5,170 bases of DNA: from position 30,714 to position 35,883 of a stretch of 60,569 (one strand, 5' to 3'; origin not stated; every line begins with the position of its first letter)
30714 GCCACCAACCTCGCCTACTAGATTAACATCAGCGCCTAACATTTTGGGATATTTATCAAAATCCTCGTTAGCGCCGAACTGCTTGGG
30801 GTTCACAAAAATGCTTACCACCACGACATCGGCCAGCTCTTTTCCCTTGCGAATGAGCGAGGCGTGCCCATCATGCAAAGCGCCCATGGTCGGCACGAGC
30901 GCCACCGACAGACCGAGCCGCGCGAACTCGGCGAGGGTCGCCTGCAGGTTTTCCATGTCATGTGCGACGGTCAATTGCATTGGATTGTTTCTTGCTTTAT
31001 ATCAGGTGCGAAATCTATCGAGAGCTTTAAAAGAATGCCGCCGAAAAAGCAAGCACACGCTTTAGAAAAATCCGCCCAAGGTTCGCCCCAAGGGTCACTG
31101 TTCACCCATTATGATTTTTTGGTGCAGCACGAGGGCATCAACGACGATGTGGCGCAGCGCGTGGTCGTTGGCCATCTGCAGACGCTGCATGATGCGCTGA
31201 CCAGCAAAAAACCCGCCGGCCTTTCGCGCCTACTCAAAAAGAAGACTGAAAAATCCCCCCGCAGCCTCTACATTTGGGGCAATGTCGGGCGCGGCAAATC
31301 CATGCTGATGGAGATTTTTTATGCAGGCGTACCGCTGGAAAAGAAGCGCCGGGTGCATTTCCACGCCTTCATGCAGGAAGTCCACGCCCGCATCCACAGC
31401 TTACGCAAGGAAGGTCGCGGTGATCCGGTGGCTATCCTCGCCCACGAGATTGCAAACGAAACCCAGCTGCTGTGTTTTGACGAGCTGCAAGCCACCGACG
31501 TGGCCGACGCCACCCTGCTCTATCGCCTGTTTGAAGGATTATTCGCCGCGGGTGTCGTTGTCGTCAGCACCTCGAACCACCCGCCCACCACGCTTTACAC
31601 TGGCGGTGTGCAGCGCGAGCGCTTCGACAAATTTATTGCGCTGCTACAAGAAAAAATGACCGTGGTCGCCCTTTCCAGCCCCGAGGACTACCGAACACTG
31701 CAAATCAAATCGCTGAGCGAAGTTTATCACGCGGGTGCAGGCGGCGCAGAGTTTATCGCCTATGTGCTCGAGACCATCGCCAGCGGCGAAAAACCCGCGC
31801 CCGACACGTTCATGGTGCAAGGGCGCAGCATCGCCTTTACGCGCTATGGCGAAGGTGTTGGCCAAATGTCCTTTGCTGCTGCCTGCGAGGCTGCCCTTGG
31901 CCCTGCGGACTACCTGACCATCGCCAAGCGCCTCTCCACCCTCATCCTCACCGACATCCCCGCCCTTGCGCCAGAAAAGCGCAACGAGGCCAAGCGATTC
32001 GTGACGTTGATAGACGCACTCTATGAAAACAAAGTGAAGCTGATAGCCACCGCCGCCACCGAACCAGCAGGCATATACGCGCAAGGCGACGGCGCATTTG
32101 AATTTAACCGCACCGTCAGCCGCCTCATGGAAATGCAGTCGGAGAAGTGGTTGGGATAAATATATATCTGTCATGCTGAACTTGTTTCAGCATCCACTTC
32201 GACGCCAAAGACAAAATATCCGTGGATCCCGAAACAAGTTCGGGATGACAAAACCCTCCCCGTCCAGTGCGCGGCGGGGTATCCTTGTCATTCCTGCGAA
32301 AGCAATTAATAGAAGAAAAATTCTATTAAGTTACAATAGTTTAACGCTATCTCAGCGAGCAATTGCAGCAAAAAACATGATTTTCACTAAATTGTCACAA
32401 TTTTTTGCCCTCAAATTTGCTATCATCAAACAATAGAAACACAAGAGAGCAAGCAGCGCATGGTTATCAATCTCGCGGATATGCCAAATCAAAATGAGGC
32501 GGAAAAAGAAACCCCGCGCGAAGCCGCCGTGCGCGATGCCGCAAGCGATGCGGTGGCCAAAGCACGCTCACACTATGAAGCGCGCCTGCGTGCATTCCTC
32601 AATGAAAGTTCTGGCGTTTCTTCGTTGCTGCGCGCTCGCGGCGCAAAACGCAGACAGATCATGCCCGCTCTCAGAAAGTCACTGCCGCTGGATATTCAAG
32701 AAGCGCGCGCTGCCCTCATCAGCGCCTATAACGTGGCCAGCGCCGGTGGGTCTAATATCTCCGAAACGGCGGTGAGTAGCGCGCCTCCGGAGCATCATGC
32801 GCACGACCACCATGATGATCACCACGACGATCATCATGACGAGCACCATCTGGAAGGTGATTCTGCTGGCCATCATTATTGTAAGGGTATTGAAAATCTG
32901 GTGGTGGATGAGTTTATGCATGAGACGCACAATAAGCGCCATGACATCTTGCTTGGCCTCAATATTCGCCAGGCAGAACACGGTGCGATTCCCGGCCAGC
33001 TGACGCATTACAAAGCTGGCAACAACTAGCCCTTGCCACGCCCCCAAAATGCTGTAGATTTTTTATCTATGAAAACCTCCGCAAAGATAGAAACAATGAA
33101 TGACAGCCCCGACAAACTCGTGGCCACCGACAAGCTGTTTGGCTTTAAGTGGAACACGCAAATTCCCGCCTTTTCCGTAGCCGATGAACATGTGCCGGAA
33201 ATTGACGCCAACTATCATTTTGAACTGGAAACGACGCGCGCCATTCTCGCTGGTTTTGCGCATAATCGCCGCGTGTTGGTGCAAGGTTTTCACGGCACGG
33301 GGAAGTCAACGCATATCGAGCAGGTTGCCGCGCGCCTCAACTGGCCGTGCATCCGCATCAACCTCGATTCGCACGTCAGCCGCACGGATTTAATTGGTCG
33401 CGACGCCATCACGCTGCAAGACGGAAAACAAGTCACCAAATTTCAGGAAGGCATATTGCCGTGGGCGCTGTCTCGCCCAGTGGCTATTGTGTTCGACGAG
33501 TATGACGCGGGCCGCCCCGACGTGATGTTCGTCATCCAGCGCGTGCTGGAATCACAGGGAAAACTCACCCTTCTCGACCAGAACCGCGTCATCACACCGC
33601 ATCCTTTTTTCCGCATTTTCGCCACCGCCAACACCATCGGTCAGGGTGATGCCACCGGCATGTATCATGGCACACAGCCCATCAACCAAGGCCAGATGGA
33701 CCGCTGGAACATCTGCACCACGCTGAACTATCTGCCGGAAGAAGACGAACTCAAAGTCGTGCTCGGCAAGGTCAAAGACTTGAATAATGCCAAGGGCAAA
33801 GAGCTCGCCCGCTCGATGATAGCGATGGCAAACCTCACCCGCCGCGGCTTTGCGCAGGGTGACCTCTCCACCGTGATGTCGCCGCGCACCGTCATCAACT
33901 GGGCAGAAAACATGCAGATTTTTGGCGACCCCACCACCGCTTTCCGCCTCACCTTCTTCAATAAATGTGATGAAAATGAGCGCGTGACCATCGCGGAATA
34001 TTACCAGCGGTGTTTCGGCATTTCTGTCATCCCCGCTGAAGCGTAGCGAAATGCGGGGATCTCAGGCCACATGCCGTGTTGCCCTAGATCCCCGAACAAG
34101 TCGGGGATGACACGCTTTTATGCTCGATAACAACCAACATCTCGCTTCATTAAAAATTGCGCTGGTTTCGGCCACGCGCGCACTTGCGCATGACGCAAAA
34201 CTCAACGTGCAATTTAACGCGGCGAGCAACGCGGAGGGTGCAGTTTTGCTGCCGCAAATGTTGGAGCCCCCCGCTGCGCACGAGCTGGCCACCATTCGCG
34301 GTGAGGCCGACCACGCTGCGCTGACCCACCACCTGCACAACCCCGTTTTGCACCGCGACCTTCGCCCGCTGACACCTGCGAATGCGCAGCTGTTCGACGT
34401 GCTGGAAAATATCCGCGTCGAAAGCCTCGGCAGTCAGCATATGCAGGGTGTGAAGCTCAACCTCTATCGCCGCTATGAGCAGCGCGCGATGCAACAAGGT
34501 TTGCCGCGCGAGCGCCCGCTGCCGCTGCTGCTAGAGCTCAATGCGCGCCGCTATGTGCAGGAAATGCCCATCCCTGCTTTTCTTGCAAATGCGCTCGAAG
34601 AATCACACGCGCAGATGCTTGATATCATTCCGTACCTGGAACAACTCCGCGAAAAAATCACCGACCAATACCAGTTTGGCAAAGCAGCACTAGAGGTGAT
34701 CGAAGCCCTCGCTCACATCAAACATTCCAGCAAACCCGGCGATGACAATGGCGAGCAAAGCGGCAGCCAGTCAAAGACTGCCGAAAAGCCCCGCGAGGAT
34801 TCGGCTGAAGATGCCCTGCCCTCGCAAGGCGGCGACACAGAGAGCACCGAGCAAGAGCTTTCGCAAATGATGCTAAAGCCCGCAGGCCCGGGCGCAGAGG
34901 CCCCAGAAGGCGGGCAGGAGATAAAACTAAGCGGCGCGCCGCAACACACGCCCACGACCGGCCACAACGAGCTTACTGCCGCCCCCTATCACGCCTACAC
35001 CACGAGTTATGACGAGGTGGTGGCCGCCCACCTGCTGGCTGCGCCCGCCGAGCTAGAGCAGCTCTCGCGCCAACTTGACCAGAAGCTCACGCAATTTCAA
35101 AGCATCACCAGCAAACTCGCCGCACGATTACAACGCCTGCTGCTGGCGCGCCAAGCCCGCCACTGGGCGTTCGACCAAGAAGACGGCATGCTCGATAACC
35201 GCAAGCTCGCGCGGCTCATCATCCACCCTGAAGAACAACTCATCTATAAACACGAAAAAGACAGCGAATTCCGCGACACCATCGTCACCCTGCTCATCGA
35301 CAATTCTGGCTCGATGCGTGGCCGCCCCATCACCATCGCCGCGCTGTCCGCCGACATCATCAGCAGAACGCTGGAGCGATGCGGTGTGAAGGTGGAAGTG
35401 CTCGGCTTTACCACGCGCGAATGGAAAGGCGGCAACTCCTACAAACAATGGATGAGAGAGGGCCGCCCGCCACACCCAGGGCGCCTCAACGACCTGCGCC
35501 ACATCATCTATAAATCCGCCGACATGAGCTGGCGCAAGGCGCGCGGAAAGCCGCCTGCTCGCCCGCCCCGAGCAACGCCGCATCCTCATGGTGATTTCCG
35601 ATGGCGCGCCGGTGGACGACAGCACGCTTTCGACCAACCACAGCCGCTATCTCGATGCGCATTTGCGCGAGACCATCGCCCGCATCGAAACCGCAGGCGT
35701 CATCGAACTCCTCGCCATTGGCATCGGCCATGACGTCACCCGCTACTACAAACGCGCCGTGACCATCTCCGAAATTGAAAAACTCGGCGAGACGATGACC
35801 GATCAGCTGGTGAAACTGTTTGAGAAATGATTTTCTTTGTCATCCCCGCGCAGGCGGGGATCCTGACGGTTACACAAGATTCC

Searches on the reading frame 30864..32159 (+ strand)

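Call 71: search_protein_families(library=pfam, proteins=[window:30864-32159:+], max_evalue=0.0001)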
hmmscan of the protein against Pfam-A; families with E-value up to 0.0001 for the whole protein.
window:30864-32159:+ (431 aa): 2 families
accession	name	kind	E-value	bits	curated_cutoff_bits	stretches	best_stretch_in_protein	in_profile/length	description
PF03969.22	AFG1_ATPase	-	6.9e-104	348.1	27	1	83-430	7-358/361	AFG1-like ATPase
PF13191.12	AAA_16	-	8.2e-05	23.6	32.6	0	120-165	12-63/167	AAA ATPase domain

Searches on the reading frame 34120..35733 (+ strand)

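Call 71: search_protein_families(library=pfam, proteins=[window:34120-35733:+], max_evalue=0.0001)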
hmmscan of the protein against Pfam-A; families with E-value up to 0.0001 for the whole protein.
window:34120-35733:+ (537 aa): 2 families
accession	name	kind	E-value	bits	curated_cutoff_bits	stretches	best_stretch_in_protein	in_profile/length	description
PF11775.14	CobT_C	-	4.2e-40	138.2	21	1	376-475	2-101/220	Cobalamin biosynthesis protein CobT VWA domain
PF06213.17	CobT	-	1.8e-37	129.8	26.1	1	8-245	4-253/276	Cobalamin biosynthesis protein CobT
